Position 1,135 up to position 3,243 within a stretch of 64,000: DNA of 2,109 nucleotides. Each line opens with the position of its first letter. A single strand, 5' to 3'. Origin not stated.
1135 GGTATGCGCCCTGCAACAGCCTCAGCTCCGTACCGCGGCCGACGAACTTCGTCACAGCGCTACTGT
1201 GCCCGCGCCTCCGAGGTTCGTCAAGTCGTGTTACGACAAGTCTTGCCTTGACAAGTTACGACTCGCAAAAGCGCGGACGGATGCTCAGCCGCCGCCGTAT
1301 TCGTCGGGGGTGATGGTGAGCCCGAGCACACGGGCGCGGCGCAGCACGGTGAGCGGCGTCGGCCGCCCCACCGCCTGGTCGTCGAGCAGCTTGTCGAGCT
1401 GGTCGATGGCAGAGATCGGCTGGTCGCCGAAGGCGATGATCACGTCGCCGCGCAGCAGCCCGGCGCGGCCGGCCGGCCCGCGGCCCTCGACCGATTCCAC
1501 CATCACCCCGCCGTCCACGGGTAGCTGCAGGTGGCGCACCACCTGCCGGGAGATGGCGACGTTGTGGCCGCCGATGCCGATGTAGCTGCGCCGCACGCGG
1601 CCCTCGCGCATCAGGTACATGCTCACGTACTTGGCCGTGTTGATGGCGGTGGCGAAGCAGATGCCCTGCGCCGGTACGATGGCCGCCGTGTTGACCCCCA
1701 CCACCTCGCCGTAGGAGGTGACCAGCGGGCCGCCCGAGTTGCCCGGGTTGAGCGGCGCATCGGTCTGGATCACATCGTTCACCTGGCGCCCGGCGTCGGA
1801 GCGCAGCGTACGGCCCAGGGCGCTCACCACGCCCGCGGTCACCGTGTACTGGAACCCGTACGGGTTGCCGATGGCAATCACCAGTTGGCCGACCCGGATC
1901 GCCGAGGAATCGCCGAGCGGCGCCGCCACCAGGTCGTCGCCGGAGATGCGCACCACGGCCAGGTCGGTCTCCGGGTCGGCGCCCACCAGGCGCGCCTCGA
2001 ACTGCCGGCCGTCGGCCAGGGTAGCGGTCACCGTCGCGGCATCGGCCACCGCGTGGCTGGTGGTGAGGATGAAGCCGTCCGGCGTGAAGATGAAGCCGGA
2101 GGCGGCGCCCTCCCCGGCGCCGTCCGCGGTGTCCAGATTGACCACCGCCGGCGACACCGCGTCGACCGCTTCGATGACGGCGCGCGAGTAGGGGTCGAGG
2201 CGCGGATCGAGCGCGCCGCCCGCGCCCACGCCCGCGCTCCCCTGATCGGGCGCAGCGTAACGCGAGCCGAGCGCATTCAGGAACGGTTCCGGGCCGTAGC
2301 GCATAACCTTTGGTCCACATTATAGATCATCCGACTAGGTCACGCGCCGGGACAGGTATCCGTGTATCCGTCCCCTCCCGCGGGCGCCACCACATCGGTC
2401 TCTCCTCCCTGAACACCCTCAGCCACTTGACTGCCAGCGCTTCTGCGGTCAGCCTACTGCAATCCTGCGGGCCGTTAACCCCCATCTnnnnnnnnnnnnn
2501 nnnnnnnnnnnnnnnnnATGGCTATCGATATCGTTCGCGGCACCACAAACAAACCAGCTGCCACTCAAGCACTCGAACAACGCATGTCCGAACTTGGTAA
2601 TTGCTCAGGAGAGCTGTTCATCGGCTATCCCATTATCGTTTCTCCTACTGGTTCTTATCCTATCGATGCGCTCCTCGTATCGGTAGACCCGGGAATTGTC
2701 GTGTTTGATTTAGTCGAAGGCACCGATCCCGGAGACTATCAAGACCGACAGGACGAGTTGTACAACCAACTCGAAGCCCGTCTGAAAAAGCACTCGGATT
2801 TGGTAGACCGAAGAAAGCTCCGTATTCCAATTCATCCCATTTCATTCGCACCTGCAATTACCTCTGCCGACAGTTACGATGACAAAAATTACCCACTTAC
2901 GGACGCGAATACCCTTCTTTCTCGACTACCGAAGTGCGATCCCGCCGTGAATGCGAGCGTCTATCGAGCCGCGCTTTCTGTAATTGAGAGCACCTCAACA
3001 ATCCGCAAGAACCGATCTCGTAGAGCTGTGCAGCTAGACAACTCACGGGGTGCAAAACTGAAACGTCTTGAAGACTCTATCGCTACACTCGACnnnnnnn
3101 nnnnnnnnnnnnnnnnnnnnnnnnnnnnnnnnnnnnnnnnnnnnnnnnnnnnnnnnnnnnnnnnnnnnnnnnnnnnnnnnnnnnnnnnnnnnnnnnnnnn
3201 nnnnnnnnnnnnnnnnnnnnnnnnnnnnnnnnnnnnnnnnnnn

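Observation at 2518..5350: Low-GC islet encoding a NERD-like/SF1-helicase fusion protein plus an unknown 222-aa partner, inserted between htrA and the M48 peptidase gene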

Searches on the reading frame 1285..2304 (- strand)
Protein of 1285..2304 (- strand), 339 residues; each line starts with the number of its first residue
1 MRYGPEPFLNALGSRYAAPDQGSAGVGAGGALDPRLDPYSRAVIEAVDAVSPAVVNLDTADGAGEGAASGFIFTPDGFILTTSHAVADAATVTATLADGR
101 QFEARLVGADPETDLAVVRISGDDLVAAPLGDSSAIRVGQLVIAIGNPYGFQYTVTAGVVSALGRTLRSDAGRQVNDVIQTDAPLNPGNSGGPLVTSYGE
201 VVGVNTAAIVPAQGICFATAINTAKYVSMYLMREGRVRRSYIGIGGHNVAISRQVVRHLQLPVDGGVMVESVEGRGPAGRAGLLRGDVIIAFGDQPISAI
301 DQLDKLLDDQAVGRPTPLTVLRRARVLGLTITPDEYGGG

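Call 43: find_homologous_proteins(query=window:1285-2304:-, max_evalue=1e-20)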
Query window:1285-2304:- (339 aa): 8000 proteins with E <= 1e-20 among 8000 candidates; the best 120 are listed.
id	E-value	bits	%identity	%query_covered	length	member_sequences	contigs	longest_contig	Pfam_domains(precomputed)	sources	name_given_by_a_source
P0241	6.0e-202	688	96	100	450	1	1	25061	PF13365.13,PF17820.8,PF13180.13,PF00089.33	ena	-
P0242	4.3e-188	643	90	100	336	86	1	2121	PF13365.13,PF17820.8,PF13180.13,PF00089.33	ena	-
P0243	4.3e-187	639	90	100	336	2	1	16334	PF13365.13,PF17820.8,PF13180.13,PF00089.33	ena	-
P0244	1.6e-184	631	88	100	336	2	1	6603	PF13365.13,PF17820.8,PF13180.13,PF00089.33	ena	-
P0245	3.5e-184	630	89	100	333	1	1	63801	PF13365.13,PF17820.8,PF13180.13,PF00089.33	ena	-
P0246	4.1e-184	630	89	99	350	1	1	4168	PF13365.13,PF17820.8,PF13180.13,PF00089.33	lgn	-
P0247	7.3e-183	625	88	100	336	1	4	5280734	PF13365.13,PF17820.8,PF13180.13,PF00089.33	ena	-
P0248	1.3e-182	625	88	100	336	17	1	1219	PF13365.13,PF17820.8,PF13180.13,PF00089.33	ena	-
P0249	1.1e-181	622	88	99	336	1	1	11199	PF13365.13,PF17820.8,PF13180.13,PF00089.33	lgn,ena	-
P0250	5.2e-180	616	86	100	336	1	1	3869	PF13365.13,PF17820.8,PF13180.13,PF00089.33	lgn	-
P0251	6.9e-180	616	87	100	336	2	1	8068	PF13365.13,PF17820.8,PF13180.13,PF00089.33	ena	-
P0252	2.5e-179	614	88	100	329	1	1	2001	PF13365.13,PF17820.8,PF13180.13,PF00089.33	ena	-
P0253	3.5e-176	603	86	100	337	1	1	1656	PF13365.13,PF17820.8,PF13180.13,PF00089.33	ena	-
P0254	2.8e-169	581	83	100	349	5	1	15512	PF13365.13,PF17820.8,PF13180.13,PF00089.33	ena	-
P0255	1.7e-167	575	82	99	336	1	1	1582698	PF13365.13,PF17820.8,PF13180.13,PF00089.33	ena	-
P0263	1.7e-161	555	81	99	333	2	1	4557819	PF13365.13,PF17820.8,PF13180.13,PF00089.33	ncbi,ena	-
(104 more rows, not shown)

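Call 45: find_encoding_contigs(protein=P0247, flank=6000, max_places=2)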
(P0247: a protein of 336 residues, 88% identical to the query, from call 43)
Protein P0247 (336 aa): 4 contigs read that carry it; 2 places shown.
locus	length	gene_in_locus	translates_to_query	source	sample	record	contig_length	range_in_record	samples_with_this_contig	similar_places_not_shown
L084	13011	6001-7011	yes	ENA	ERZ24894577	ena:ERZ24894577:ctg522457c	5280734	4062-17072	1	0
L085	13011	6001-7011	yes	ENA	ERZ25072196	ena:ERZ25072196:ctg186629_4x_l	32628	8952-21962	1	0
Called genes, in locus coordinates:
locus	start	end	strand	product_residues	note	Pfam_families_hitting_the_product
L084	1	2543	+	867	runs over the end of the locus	PF17854:FtsK_alpha, PF01580:FtsK_SpoIIIE, PF09397:FtsK_gamma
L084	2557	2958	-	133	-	PF08338:DUF1731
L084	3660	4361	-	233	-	PF13189:Cytidylate_kin2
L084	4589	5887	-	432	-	PF16491:Peptidase_M48_N, PF01435:Peptidase_M48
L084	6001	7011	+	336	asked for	PF00089:Trypsin, PF13365:Trypsin_2, PF13180:PDZ_2, PF17820:PDZ_6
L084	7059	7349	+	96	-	PF11009:BrxC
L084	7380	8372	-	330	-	PF00248:Aldo_ket_red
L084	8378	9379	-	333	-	PF16912:Glu_dehyd_C (weak), PF00107:ADH_zinc_N, PF13602:ADH_zinc_N_2 (weak)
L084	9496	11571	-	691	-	PF00920:ILVD_EDD_N, PF24877:ILV_EDD_C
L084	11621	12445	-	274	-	PF01557:FAA_hydrolase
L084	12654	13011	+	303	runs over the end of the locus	PF04442:CtaG_Cox11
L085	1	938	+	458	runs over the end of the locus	PF17854:FtsK_alpha, PF01580:FtsK_SpoIIIE, PF05621:TniB (faint), PF09397:FtsK_gamma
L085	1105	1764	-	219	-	-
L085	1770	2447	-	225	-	PF00929:RNase_T, PF16473:Rv2179c-like (faint)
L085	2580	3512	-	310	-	PF01370:Epimerase, PF08338:DUF1731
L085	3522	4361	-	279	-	PF13189:Cytidylate_kin2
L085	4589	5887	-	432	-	PF16491:Peptidase_M48_N, PF01435:Peptidase_M48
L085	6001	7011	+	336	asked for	PF00089:Trypsin, PF13365:Trypsin_2, PF13180:PDZ_2, PF17820:PDZ_6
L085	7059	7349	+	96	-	PF11009:BrxC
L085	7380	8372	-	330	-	PF00248:Aldo_ket_red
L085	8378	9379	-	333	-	PF16912:Glu_dehyd_C (weak), PF00107:ADH_zinc_N, PF13602:ADH_zinc_N_2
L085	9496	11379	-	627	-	PF00920:ILVD_EDD_N, PF24877:ILV_EDD_C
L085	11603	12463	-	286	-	PF01557:FAA_hydrolase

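Call 46: find_encoding_contigs(protein=P0263, flank=6000, max_places=2)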
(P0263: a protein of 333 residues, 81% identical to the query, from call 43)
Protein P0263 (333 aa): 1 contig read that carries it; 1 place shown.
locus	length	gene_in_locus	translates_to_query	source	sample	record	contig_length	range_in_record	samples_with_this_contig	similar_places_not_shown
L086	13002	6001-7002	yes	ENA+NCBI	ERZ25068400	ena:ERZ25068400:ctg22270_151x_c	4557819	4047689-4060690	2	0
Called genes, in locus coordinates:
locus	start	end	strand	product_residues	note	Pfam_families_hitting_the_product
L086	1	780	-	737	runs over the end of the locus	PF02837:Glyco_hydro_2_N, PF13364:BetaGal_ABD2, PF22666:Glyco_hydro_2_N2, PF00703:Glyco_hydro_2, PF02836:Glyco_hydro_2_C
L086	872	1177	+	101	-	-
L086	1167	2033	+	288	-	PF05721:PhyH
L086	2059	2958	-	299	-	PF04442:CtaG_Cox11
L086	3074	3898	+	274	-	PF01557:FAA_hydrolase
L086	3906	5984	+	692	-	PF00920:ILVD_EDD_N, PF24877:ILV_EDD_C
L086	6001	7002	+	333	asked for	PF00089:Trypsin, PF13365:Trypsin_2, PF13180:PDZ_2 (weak), PF17820:PDZ_6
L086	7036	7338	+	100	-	PF11009:BrxC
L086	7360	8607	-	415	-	PF13401:AAA_22 (faint), PF13173:AAA_14, PF13635:DUF4143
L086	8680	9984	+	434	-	PF16491:Peptidase_M48_N, PF01435:Peptidase_M48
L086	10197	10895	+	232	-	PF13189:Cytidylate_kin2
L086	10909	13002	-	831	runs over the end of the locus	PF17854:FtsK_alpha, PF01580:FtsK_SpoIIIE, PF09397:FtsK_gamma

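Call 47: find_encoding_contigs(protein=P0245, flank=6000, max_places=2)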
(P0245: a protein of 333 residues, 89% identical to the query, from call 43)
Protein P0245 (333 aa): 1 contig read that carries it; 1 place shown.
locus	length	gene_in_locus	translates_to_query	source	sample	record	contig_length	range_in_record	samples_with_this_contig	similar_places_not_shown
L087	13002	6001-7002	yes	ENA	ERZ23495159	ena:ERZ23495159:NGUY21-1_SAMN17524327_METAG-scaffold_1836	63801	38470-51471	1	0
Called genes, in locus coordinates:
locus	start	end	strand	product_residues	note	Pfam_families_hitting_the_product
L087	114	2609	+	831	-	PF17854:FtsK_alpha, PF01580:FtsK_SpoIIIE, PF09397:FtsK_gamma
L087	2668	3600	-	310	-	PF01370:Epimerase, PF08338:DUF1731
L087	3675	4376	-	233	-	PF13189:Cytidylate_kin2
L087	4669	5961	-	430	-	PF16491:Peptidase_M48_N, PF01435:Peptidase_M48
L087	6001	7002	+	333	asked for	PF00089:Trypsin, PF13365:Trypsin_2, PF13180:PDZ_2, PF17820:PDZ_6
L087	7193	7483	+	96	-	PF11009:BrxC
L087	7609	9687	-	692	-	PF00920:ILVD_EDD_N, PF24877:ILV_EDD_C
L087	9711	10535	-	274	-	PF01557:FAA_hydrolase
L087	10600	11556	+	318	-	PF04442:CtaG_Cox11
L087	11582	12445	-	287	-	PF05721:PhyH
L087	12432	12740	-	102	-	-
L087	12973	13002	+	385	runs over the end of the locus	PF13173:AAA_14, PF13191:AAA_16 (faint), PF13401:AAA_22 (faint), PF00004:AAA (faint), PF13635:DUF4143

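Call 50: list_cluster_members(proteins=[P0263, P0004, P0001])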
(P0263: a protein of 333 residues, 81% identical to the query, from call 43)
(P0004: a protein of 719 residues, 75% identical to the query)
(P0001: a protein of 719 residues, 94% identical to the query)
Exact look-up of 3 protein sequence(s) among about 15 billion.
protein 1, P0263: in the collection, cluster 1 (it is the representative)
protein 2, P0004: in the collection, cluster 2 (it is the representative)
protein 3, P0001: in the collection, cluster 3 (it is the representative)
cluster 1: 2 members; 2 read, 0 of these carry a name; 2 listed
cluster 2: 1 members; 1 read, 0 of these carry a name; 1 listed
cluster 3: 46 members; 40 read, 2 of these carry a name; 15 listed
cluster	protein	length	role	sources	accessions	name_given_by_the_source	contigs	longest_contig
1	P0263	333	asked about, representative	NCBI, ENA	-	-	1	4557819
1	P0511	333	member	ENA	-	-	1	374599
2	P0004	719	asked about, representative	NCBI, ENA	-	-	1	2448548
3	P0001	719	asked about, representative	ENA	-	-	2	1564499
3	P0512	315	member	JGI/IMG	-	superfamily I DNA and RNA helicase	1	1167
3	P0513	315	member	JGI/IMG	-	superfamily I DNA and RNA helicase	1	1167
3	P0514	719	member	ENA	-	-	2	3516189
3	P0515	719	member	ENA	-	-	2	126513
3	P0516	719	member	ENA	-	-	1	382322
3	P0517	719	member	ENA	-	-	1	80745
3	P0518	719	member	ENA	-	-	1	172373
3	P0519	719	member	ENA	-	-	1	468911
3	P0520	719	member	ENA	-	-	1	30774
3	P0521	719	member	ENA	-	-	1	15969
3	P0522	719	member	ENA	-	-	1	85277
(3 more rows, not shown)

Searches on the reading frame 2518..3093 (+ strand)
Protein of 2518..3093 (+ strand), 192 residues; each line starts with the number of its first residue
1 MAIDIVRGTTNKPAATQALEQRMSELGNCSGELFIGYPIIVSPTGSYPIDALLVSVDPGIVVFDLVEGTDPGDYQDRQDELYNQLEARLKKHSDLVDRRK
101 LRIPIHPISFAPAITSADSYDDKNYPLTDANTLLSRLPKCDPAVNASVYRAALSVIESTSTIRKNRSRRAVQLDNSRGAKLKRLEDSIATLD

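Call 36: predict_structure(alignment_id=A3)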
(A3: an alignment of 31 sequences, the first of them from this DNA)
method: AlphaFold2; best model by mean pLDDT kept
length: 192 residues; sequences in the alignment: 31
mean_pLDDT: 80.9   pTM: 0.74
mean pLDDT of the five models: 80.9, 77.9, 77.8, 76.0, 75.5
residues with pLDDT >= 90: 70; 70-90: 83; 50-70: 25; < 50: 14
segments of 3 or more residues with pLDDT < 50: 161-171, 190-192
pLDDT, mean of each block of 10 residues (from residue 1): 80 91 80 87 80 91 93 92 91 88 93 81 85 85 86 82 44 58 58 43
secondary structure, 60 per line:
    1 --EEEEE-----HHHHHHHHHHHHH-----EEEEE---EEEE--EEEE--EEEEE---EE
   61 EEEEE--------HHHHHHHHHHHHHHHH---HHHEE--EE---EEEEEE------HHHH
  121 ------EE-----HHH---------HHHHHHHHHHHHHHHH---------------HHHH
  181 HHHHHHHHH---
elements in order: E3-7 H13-25 E31-35 E39-42 E45-48 E51-55 E59-65 H74-89 E105-110 H117-120 H146-161 H177-189

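Call 39: fold_search(model_id=the predicted structure, library=pdb)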
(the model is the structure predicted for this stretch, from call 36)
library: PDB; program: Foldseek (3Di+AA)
matches with E <= 10: 408; with E <= 0.001: 0
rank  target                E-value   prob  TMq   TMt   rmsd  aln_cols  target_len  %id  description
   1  8gh6_A                2.3e-03  0.99  0.37  0.10  12.4       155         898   14  Bombyx mori R2 retrotransposon initiating target-primed reverse transcription (released 2023-04-05)
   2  8iby_C                2.8e-03  0.98  0.39  0.11  11.4       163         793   12  Structure of R2 with 5'ORF (released 2023-09-20)
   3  2vld_B                4.7e-03  0.97  0.34  0.30   8.2       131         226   14  crystal structure of a repair endonuclease from Pyrococcus abyssi (released 2009-05-19)
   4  9dou_A                5.0e-03  0.93  0.36  0.10  14.8       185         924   13  Taeniopygia guttata R2 retrotransposon (R2Tg) initiating target-primed reverse transcription (released 2025-05-21)
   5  2vld_A                6.0e-03  0.99  0.37  0.32   5.7       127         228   14  crystal structure of a repair endonuclease from Pyrococcus abyssi (released 2009-05-19)
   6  9nl2_A                1.2e-02  0.84  0.36  0.08  14.0       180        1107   13  Structure of R2 retrotransposon protein from Platysternon megacephalum initiating target-primed reverse transcription (released 2025-06-18)
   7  8gy8_A                1.4e-02  0.84  0.30  0.17   8.2       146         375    8  The structure of Bax1 from Pyrococcus furiosus (released 2023-09-27)
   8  8ibz_C                1.5e-02  0.95  0.41  0.11  12.0       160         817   12  Structure of R2 with 5'ORF and 3'UTR (released 2023-09-20)
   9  6wxw_A                1.5e-02  0.85  0.25  0.15   6.3        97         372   10  crystal structure of apo Card1 (released 2020-12-30)
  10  8q44_B                2.1e-02  0.85  0.31  0.16   7.6       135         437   10  Crystal structure of cA4-bound Can2 (E364R) in complex with oligo-T DNA (released 2023-11-22)
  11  8q43_B                2.6e-02  0.77  0.29  0.15   7.7       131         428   11  Crystal structure of cA4-bound Can2 (E341A) in complex with oligo-C DNA (released 2023-11-22)
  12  8q42_B                2.7e-02  0.72  0.28  0.15   7.7       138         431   11  Crystal structure of cA4-bound Can2 (E341A) in complex with oligo-A DNA (released 2023-11-22)
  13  8q42_A                3.3e-02  0.80  0.31  0.16   7.5       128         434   11  Crystal structure of cA4-bound Can2 (E341A) in complex with oligo-A DNA (released 2023-11-22)
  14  9nyy_B                3.8e-02  0.87  0.41  0.12   8.7       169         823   16  Nucleic acid bound human SLFN14, State 1 (released 2025-07-09)
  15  9nl3_A                3.8e-02  0.63  0.35  0.08  15.4       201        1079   12  Structure of R2 retrotransposon protein from Taeniopygia guttata initiating target-primed reverse transcription (released 2025-06-18)
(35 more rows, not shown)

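Call 57: search_protein_families(library=pfam, alignment_id=A3, max_evalue=10)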
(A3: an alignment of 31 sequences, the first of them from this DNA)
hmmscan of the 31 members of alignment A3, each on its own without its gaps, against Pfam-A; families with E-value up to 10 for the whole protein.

A. member 1, seq(192 aa): 0 families

B. families by the number of members that match (of 31 scanned): 7 families
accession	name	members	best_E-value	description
PF05941.18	Chordopox_A20R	1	0.014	Chordopoxvirus A20R protein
PF02947.19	Flt3_lig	1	0.077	flt3 ligand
PF17480.7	AlphaC_N2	1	0.087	AlphaC N-terminal domain 2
PF24706.1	DUF7669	1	0.12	Domain of unknown function (DUF7669)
PF12031.14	BAF250_C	1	0.12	SWI/SNF-like complex subunit BAF250/Osa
PF22281.1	DUF6959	1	0.19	Family of unknown function (DUF6959)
PF09625.15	VP9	1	0.21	VP9 protein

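Call 69: search_solved_structures(query=A3, max_evalue=10)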
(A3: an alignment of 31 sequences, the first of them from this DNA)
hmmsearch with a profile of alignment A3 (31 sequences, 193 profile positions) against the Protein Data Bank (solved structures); distinct sequences matched with E-value up to 10: 2.
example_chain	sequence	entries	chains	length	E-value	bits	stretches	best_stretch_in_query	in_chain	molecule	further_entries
5xyi_J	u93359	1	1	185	0.12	15.1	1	79-174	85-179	Uncharacterized protein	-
6zj3_Lm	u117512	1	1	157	0.59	12.9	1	151-188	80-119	Ribosomal protein eL24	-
